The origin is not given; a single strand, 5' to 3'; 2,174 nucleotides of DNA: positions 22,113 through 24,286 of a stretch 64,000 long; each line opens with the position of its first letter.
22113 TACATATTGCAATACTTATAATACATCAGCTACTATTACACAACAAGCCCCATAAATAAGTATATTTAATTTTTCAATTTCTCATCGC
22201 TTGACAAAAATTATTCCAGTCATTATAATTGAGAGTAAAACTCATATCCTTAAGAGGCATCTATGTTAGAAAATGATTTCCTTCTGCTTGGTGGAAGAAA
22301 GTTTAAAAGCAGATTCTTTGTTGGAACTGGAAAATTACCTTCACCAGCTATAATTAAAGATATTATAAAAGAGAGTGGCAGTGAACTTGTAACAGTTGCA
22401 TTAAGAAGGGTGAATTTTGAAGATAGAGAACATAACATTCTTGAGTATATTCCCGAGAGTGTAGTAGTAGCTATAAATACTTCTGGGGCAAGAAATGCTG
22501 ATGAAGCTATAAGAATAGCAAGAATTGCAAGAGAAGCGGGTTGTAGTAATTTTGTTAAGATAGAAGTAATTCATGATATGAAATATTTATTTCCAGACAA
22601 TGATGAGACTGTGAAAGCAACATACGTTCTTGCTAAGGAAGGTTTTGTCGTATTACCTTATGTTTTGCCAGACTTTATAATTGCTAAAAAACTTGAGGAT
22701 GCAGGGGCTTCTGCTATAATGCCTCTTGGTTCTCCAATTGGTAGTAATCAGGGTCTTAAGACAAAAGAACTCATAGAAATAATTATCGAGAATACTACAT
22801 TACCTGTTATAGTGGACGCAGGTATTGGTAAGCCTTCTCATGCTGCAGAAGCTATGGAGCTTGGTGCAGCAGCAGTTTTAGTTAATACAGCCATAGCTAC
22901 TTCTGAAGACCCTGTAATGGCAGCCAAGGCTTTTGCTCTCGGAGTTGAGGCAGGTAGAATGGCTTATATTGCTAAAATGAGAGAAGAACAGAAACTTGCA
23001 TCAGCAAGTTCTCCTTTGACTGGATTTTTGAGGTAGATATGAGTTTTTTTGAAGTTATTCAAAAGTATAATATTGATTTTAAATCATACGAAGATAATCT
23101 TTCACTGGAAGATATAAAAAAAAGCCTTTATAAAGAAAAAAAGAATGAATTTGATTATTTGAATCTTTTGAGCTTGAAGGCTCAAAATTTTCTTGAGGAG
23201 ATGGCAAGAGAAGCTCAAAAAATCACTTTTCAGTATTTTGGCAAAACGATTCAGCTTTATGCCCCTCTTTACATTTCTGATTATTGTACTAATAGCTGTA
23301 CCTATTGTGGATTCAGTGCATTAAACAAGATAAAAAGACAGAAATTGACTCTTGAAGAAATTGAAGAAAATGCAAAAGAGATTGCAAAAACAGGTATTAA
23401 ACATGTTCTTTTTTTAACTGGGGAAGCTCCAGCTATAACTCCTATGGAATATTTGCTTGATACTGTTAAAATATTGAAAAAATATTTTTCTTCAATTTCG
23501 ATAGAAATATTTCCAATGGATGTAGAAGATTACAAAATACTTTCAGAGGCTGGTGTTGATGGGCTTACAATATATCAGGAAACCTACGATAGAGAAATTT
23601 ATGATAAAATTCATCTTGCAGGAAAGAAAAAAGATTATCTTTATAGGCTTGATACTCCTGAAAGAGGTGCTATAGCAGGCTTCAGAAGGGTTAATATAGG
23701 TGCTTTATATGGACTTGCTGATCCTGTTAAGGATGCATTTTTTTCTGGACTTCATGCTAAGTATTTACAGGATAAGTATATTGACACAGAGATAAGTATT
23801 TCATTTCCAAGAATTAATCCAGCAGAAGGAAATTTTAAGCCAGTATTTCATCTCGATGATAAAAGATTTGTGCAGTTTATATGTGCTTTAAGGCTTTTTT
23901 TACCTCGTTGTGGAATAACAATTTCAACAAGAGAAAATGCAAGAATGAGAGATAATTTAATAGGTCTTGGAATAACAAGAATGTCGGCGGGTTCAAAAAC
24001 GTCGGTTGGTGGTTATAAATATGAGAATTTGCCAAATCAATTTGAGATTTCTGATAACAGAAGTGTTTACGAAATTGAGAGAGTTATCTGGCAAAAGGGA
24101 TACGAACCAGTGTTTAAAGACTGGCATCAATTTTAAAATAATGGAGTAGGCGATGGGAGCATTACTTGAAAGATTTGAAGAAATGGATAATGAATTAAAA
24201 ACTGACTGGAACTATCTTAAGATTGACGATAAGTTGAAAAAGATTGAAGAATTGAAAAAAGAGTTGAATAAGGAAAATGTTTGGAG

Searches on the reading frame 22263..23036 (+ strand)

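Call 6: search_protein_families(library=pfam, proteins=[window:22263-23036:+])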
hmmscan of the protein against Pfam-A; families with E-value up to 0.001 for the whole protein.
window:22263-23036:+ (257 aa): 3 families
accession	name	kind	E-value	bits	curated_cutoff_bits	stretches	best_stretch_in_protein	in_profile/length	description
PF05690.20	ThiG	-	7.7e-103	343.6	23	1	9-251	2-247/247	Thiazole biosynthesis protein ThiG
PF00977.27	His_biosynth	-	6.5e-09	36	23.6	1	161-219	55-113/228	Histidine biosynthesis protein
PF04131.20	NanE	-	0.00036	20.2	27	0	176-215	141-180/192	Putative N-acetylmannosamine-6-phosphate epimerase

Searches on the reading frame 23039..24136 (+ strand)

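Call 6: search_protein_families(library=pfam, proteins=[window:23039-24136:+])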
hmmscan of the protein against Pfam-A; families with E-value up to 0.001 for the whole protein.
window:23039-24136:+ (365 aa): 2 families
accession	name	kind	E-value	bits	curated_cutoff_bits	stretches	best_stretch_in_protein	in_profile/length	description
PF04055.27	Radical_SAM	-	2.3e-18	67.4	29.5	1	78-205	2-131/166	Radical SAM superfamily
PF06968.18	BATS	-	2.6e-18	66.4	22.2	1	255-356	1-88/88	Biotin and Thiamin Synthesis associated domain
